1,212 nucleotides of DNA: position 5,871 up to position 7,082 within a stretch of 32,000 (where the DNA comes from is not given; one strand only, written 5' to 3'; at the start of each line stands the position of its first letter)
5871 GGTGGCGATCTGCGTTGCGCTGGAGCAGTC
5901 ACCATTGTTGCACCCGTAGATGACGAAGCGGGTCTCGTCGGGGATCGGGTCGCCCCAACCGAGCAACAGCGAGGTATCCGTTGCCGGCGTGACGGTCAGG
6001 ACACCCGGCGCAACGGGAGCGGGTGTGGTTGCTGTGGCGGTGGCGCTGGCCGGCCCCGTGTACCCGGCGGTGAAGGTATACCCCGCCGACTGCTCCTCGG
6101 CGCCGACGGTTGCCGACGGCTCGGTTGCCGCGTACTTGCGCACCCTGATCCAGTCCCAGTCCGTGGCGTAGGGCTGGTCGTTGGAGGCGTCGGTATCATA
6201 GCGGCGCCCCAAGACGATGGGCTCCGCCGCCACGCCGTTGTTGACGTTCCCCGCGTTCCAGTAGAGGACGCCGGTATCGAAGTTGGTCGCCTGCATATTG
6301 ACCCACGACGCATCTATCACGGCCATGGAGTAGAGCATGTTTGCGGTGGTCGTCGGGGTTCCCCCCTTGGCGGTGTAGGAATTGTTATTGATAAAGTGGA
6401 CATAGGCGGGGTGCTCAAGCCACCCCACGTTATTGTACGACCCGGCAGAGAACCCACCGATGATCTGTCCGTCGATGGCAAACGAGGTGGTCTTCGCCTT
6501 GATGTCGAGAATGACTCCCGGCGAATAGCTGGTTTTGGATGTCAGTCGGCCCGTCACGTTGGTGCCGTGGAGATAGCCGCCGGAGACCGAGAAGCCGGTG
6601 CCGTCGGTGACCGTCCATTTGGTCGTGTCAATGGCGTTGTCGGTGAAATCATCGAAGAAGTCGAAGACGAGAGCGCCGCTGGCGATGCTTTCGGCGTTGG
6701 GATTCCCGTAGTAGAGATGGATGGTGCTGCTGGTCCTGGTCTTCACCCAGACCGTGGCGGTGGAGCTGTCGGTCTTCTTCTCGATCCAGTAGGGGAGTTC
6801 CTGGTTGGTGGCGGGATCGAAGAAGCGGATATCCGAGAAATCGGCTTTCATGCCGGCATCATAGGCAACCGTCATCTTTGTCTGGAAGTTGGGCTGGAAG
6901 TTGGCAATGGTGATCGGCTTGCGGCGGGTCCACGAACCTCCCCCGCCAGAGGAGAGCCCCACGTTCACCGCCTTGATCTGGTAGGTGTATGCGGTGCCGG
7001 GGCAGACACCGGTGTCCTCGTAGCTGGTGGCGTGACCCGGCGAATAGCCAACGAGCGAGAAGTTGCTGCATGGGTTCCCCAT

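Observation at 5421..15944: Modular architecture of the giant ORF: propeller-FN3-propeller, then repeated [FN3]n-DUF2341-lectin cassettes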

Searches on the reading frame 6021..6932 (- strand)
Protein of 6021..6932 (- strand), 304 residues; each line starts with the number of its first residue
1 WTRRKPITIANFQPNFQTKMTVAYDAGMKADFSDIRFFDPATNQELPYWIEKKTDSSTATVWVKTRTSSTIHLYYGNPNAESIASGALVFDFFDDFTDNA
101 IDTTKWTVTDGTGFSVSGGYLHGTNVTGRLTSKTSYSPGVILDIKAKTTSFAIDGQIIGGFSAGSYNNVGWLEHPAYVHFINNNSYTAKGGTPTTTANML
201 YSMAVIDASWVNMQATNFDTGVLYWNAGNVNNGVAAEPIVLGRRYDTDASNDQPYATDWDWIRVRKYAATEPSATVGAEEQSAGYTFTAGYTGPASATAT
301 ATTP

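Call 10: search_protein_families(library=pfam, proteins=[window:6021-6932:-], max_evalue=1)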
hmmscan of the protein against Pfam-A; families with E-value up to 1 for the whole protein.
window:6021-6932:- (304 aa): 2 families
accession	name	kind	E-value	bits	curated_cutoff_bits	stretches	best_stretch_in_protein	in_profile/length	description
PF10102.14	DUF2341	-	3.7e-26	91.8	23.4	1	31-108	1-83/84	Domain of unknown function (DUF2341)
PF07713.18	DUF1604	-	0.12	12.7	25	1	154-171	19-36/84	Protein of unknown function (DUF1604)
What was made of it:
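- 6093..6932 (-): Cassette 4 (aa 3005-3284): DUF2341 core plus GH16-like ConA jelly roll. This is the cassette that was modelled. Pfam DUF2341 at 92 bits (call 10).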

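Call 17: find_homologous_proteins(query=window:6021-6932:-, max_evalue=0.00001)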
Query window:6021-6932:- (304 aa): 23 proteins with E <= 0.00001 among 1770 candidates.
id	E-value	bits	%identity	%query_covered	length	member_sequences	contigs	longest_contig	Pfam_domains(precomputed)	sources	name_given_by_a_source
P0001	1.7e-35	141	37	92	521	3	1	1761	PF07963.18,PF10102.15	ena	-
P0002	5.5e-28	116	33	92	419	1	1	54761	PF07963.18,PF10102.15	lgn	-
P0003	1.2e-26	112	35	92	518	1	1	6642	PF10102.15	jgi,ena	-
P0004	6.7e-21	93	33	87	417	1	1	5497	PF10102.15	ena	-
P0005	2.0e-19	88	31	87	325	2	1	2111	PF10102.15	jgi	jgi:PKD repeat protein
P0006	2.1e-18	85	38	46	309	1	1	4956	PF10102.15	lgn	-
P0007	1.1e-17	83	36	39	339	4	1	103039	PF10102.15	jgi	-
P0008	1.7e-17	82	42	42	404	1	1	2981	PF10102.15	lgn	-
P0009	2.0e-17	82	31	92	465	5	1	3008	PF10102.15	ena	-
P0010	6.2e-17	80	28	91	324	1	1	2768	PF10102.15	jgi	jgi:hypothetical protein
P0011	1.3e-16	79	29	92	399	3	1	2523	PF10102.15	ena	-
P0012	1.9e-16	79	44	34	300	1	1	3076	PF10102.15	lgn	-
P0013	3.1e-16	78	78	8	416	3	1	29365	PF10102.15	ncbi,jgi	-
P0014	3.6e-16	78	36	38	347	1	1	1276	PF10102.15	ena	-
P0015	1.6e-15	76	45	31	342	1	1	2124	PF10102.15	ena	-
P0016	4.8e-15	74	46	22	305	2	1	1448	PF10102.15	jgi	jgi:hypothetical protein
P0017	6.5e-15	74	27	92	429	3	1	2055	PF10102.15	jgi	-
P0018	8.0e-15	73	42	25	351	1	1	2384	PF10102.15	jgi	-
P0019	5.9e-14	70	40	40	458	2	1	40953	PF10102.15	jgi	-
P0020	7.0e-14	70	27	92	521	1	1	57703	PF18962.8,PF10102.15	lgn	-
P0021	1.7e-13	69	40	24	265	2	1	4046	PF10102.15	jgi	jgi:hypothetical protein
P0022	1.6e-11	62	40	26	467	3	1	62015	PF18483.9,PF10102.15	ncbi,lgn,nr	ncbi:MAG: DUF2341 domain-containing protein [bacterium]|nr:DUF2341 domain-containing protein [bacter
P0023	2.6e-10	58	31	53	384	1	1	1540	PF10102.15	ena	-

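Call 32: predict_structure(alignment_id=A1)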
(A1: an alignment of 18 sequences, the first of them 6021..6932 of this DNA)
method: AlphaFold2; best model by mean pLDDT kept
length: 304 residues; sequences in the alignment: 18
mean_pLDDT: 82.5   pTM: 0.85
mean pLDDT of the five models: 82.5, 81.0, 80.1, 78.8, 77.0
residues with pLDDT >= 90: 153; 70-90: 83; 50-70: 50; < 50: 18
segments of 3 or more residues with pLDDT < 50: 294-304
pLDDT, mean of each block of 10 residues (from residue 1): 95 95 96 95 93 96 96 94 92 93 90 85 79 93 92 82 75 71 52 65 85 86 74 82 62 82 95 94 66 43 28
secondary structure, 60 per line:
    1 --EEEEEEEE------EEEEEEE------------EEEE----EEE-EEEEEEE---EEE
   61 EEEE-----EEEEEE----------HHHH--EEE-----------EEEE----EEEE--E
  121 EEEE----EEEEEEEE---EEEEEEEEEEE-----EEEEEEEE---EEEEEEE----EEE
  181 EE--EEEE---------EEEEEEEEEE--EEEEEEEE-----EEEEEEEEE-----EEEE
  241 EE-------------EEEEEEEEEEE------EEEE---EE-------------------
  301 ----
elements in order: E3-10 E17-23 E36-39 E44-46 E48-54 E58-64 E70-75 H86-89 E92-94 E106-109 E114-117 E120-124 E129-136 E140-150 E156-163 E167-173 E178-182 E185-188 E198-207 E210-217 E223-231 E237-242 E256-266 E273-276
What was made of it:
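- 6093..6932 (-): AF2 mean pLDDT 82.5, pTM 0.85 (call 32).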

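Call 37: fold_search(model_id=the predicted structure, library=pdb)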
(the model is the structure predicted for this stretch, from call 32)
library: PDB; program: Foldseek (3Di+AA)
matches with E <= 10: 1342; with E <= 0.001: 182
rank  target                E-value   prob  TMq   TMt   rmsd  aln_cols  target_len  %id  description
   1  6t2p_BBB              4.4e-08  1.00  0.45  0.55   4.8       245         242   17  Prominent members of the human gut microbiota express endo-acting O-glycanases to initiate mucin breakdown (released 2020-07-08)
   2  6t2o_BBB              4.7e-08  1.00  0.45  0.55   4.8       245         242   16  Prominent members of the human gut microbiota express endo-acting O-glycanases to initiate mucin breakdown (released 2020-07-08)
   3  4xxp                  1.5e-07  1.00  0.44  0.62   4.7       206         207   13  Crystal Structure of an Uncharacterized Protein (Rv0315 ortholog) from Mycobacterium paratuberculosis (released 2015-02-11)
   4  6t2s_AAA              1.9e-07  1.00  0.46  0.57   4.8       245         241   16  Prominent members of the human gut microbiota express endo-acting O-glycanases to initiate mucin breakdown (released 2020-07-08)
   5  6t2o_AAA              2.0e-07  1.00  0.44  0.55   4.9       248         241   14  Prominent members of the human gut microbiota express endo-acting O-glycanases to initiate mucin breakdown (released 2020-07-08)
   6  4pq9_A                2.8e-07  1.00  0.41  0.52   5.5       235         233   11  Crystal Structure of a Beta-1,3-glucanase from Mycobacterium marinum (released 2014-03-12)
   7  6t2p_AAA              3.2e-07  1.00  0.46  0.56   4.6       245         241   15  Prominent members of the human gut microbiota express endo-acting O-glycanases to initiate mucin breakdown (released 2020-07-08)
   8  4w65                  4.2e-07  1.00  0.42  0.53   5.5       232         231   12  Crystal Structure of Glycosyl hydrolase family protein from Mycobacterium fortuitum (released 2014-09-03)
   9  6ms3_A                4.6e-07  1.00  0.46  0.29  11.3       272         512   12  Crystal structure of the GH43 protein BlXynB mutant (K247S) from Bacillus licheniformis (released 2019-04-17)
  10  6ms3_B                5.6e-07  1.00  0.45  0.28  11.8       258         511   11  Crystal structure of the GH43 protein BlXynB mutant (K247S) from Bacillus licheniformis (released 2019-04-17)
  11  3o5s                  7.6e-07  1.00  0.42  0.57   5.0       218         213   16  Crystal Structure of the endo-beta-1,3-1,4 glucanase from Bacillus subtilis (strain 168) (released 2011-07-13)
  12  1gbg                  7.9e-07  1.00  0.42  0.56   5.2       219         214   13  BACILLUS LICHENIFORMIS BETA-GLUCANASE (released 1995-12-07)
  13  5dxd_A                1.1e-06  1.00  0.43  0.54   5.3       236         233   11  Crystal structure of Putative beta-glucanase (Rv0315 ortholog) from Mycobacterium abscessus (released 2015-11-04)
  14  4wzf_B                1.1e-06  1.00  0.43  0.53   6.1       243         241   12  Crystal structural basis for Rv0315, an immunostimulatory antigen and pseudo beta-1, 3-glucanase of Mycobacterium tube (released 2015-12-09)
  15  4wzf_A                1.3e-06  1.00  0.45  0.55   4.8       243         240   11  Crystal structural basis for Rv0315, an immunostimulatory antigen and pseudo beta-1, 3-glucanase of Mycobacterium tube (released 2015-12-09)
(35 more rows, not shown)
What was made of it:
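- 6093..6932 (-): Foldseek best matches are GH16 enzymes and lectin-like domains (call 37).
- On ConA-like jelly-roll fold (cassettes 1, 2, 4): Cassette 4: pLDDT 82.5, pTM 0.85 (call 32); 182 PDB matches at E<=1e-3, best are GH16 enzymes and lectins (call 37).
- Closest known: GH16 glycoside hydrolases and ConA-like lectin domains. Same: Same jelly-roll fold: Foldseek E 4e-8 to 1e-5, target-normalised TM 0.5-0.6 (call 37).
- The AF2 model of cassette 4 (pLDDT 82.5, pTM 0.85) best matches GH16 enzymes, the Emp47 lectin domain and the Vibrio sialidase lectin domain (calls 32, 37). The best Foldseek matches of cassette 4 are GH16 glucanases, agarases and O-glycanases (call 37).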

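Call 38: search_protein_representatives(alignment_id=A1)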
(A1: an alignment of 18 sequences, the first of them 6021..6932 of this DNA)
Query: 18 sequences, 402 profile positions. Proteins with E-value up to 0.001 (for the whole library): 29085; up to 1e-10: 20761; up to 1e-30: 8799. The best 150 are listed.
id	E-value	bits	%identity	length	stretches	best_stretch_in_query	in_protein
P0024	0.0e+00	1105.1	-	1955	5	10-317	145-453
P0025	0.0e+00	1083.0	-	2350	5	13-342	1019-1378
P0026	3.1e-281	949.1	-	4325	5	11-339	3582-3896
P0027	1.2e-258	874.7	-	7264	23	11-105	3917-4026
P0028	8.6e-255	862.0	-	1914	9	17-314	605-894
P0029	1.7e-254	860.9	-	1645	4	19-340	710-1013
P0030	3.6e-243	823.7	-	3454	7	11-343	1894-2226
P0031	6.7e-229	776.7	-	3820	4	14-346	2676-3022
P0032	8.4e-227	769.8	-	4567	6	14-342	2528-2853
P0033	6.0e-226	767.0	-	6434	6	11-313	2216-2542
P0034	2.0e-223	758.7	-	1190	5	13-313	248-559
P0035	4.7e-223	757.4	-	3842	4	11-340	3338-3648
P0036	5.7e-219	744.0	-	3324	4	11-346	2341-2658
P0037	1.5e-216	736.0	-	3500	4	12-347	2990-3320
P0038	8.0e-216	733.6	-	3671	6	13-336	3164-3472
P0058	7.7e-170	582.2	-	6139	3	11-324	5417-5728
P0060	2.9e-169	580.3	-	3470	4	11-336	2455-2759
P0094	1.9e-149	515.0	-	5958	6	11-372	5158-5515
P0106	1.9e-139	482.1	-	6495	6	11-335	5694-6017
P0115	9.0e-135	466.7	-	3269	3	10-362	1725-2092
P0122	4.4e-132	457.9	-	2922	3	11-341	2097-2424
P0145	1.1e-122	426.9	-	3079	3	11-341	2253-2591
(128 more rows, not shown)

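Call 63: search_solved_structures(query=A1, max_evalue=1, show_alignments=2)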
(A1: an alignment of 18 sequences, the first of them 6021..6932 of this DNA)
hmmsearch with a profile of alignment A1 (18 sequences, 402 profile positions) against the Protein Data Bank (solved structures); distinct sequences matched with E-value up to 1: 3.
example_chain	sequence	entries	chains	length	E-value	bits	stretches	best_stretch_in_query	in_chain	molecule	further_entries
9efl_A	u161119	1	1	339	0.021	17.6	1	118-180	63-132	BxMAGbovA, a GH16 carrageenase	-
4qhz_A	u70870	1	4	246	0.23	14.2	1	126-241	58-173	putative glycosyl hydrolase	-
4ate_A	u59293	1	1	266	0.64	12.7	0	118-134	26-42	BETA-PORPHYRANASE A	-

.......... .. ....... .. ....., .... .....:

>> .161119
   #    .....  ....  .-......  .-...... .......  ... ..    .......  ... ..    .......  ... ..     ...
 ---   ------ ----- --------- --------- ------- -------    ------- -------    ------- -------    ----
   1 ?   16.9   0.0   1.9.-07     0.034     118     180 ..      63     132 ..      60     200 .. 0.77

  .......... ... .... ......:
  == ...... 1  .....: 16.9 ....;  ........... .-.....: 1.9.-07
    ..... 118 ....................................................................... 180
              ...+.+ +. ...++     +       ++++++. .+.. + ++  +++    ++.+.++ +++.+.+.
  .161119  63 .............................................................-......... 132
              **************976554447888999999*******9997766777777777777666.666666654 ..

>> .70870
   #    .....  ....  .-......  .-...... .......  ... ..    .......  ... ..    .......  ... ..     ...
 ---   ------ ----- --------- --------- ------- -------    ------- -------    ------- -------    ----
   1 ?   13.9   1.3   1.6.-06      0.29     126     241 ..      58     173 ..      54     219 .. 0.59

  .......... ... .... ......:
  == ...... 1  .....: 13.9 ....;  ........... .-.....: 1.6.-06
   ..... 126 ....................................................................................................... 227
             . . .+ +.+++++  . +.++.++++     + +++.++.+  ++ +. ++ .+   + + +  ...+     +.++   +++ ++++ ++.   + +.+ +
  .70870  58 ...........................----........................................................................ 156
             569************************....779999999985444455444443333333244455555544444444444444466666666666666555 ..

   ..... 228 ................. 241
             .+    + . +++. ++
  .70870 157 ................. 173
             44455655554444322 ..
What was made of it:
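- Closest known: GH16 glycoside hydrolases and ConA-like lectin domains. Same: The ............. start is shared with GH16 (call 63).
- Weak PDB profile matches to GH16 occur at the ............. start of the jelly roll (call 63).
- Tried and rejected: No solved DUF2341 structure was found, only marginal GH16 matches (call 63).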

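Call 83: search_protein_families(library=pfam, proteins=[P0122, P0115, P0145], max_evalue=0.001)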
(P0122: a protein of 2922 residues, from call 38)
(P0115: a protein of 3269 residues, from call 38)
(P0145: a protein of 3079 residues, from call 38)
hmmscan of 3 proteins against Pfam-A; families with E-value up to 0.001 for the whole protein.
P0122 (2922 aa): 13 families
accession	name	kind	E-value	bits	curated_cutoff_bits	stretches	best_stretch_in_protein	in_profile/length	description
PF10102.14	DUF2341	-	5.6e-58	193.8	23.4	3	2134-2210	1-82/84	Domain of unknown function (DUF2341)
PF13620.12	CarboxypepD_reg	-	2.4e-23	82.7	32.3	2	585-646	2-59/82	Carboxypeptidase regulatory-like domain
PF17210.9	SdrD_B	-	1.9e-18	67.1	29.7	1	1036-1088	17-70/112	SdrD B-like domain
PF13385.13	Laminin_G_3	-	2.6e-18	67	27.6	1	1399-1562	1-150/151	Concanavalin A-like lectin/glucanases superfamily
PF00041.27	fn3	-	3e-17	63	25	0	2516-2593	2-74/84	Fibronectin type III domain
PF18911.6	PKD_4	-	1.1e-12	48.3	27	1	411-460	24-72/85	PKD domain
PF00801.26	PKD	-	7.8e-11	42.3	23.5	1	403-459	16-68/80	PKD domain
PF17851.8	GH43_C2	-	2.6e-08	34.3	22.7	1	2701-2850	2-159/203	Beta xylosidase C-terminal Concanavalin A-like domain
PF22113.1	Mtrc-MtrF_II-IV_dom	-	2.5e-06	27.6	30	1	162-329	6-166/176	Outer membrane cytochrome MtrC/MtrF-like, domains II/IV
PF09698.15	GSu_C4xC__C2xCH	-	2.7e-05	25.2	21.7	1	239-284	1-36/36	Geobacter CxxxxCH...CXXCH motif (GSu_C4xC__C2xCH)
PF17802.7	SpaA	-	3.7e-05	24.2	23.1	0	586-641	4-59/91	Prealbumin-like fold domain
PF22902.2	NOMO1-like_9th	-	0.00031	20.9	27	0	611-653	25-67/75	BOS complex subunit NOMO1-like, beta sandwich domain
PF13715.12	CarbopepD_reg_2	-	0.00045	20.6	32.2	0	586-639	2-48/88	CarboxypepD_reg-like domain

P0115 (3269 aa): 11 families
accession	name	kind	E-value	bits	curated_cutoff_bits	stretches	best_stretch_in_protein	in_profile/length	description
PF10102.14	DUF2341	-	5.4e-60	200.3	23.4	3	2964-3040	1-83/84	Domain of unknown function (DUF2341)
PF00041.27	fn3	-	7.3e-22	77.8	25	1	2261-2334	4-72/84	Fibronectin type III domain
PF13620.12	CarboxypepD_reg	-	1.1e-19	71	32.3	2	659-719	2-56/82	Carboxypeptidase regulatory-like domain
PF13385.13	Laminin_G_3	-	2.7e-18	67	27.6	1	1533-1700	2-150/151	Concanavalin A-like lectin/glucanases superfamily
PF17210.9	SdrD_B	-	4.2e-12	46.7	29.7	0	1168-1214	19-64/112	SdrD B-like domain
PF18911.6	PKD_4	-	6.3e-10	39.4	27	1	484-541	36-84/85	PKD domain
PF09698.15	GSu_C4xC__C2xCH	-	1.7e-06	29.1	21.7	1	130-164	2-36/36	Geobacter CxxxxCH...CXXCH motif (GSu_C4xC__C2xCH)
PF00801.26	PKD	-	1.7e-06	28.4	23.5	1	485-529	32-70/80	PKD domain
PF14522.11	Cytochrome_C7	-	9.9e-05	22.5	24.8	0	345-399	14-55/67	Cytochrome c7 and related cytochrome c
PF17802.7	SpaA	-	0.00048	20.7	23.1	0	665-705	10-48/91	Prealbumin-like fold domain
PF22902.2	NOMO1-like_9th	-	0.00099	19.3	27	0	671-726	13-64/75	BOS complex subunit NOMO1-like, beta sandwich domain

P0145 (3079 aa): 14 families
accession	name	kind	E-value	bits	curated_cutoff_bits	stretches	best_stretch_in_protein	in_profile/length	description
PF10102.14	DUF2341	-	3.4e-56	188.1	23.4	3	2290-2366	1-83/84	Domain of unknown function (DUF2341)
PF13620.12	CarboxypepD_reg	-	2e-34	118.2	32.3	2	751-809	1-59/82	Carboxypeptidase regulatory-like domain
PF00041.27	fn3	-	2.4e-29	101.8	25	1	2574-2647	2-71/84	Fibronectin type III domain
PF17210.9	SdrD_B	-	5.2e-27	94.7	29.7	3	759-808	19-68/112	SdrD B-like domain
PF18911.6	PKD_4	-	6.2e-23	81.1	27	2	587-638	32-83/85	PKD domain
PF13385.13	Laminin_G_3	-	5.9e-21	75.6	27.6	1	1557-1717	1-150/151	Concanavalin A-like lectin/glucanases superfamily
PF00801.26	PKD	-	3.2e-17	62.7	23.5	2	573-636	15-78/80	PKD domain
PF13715.12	CarbopepD_reg_2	-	6.9e-09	36.1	32.2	0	843-901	1-57/88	CarboxypepD_reg-like domain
PF17802.7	SpaA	-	1e-07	32.4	23.1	1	758-805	10-59/91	Prealbumin-like fold domain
PF09698.15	GSu_C4xC__C2xCH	-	1e-06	29.7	21.7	1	234-272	1-36/36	Geobacter CxxxxCH...CXXCH motif (GSu_C4xC__C2xCH)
PF22904.2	NOMO1-like_2nd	-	9.1e-06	26.2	27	0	1197-1236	18-58/90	BOS complex subunit NOMO1-like, second beta sandwich domain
PF02369.22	Big_1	-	2.5e-05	24.7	34.9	0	749-808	18-82/93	Bacterial Ig-like domain (group 1)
PF11974.14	bMG3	-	0.00024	21.5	34.9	0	759-805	23-75/103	Bacterial alpha-2-macroglobulin MG3 domain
PF22902.2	NOMO1-like_9th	-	0.00064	19.9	27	0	762-814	11-65/75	BOS complex subunit NOMO1-like, beta sandwich domain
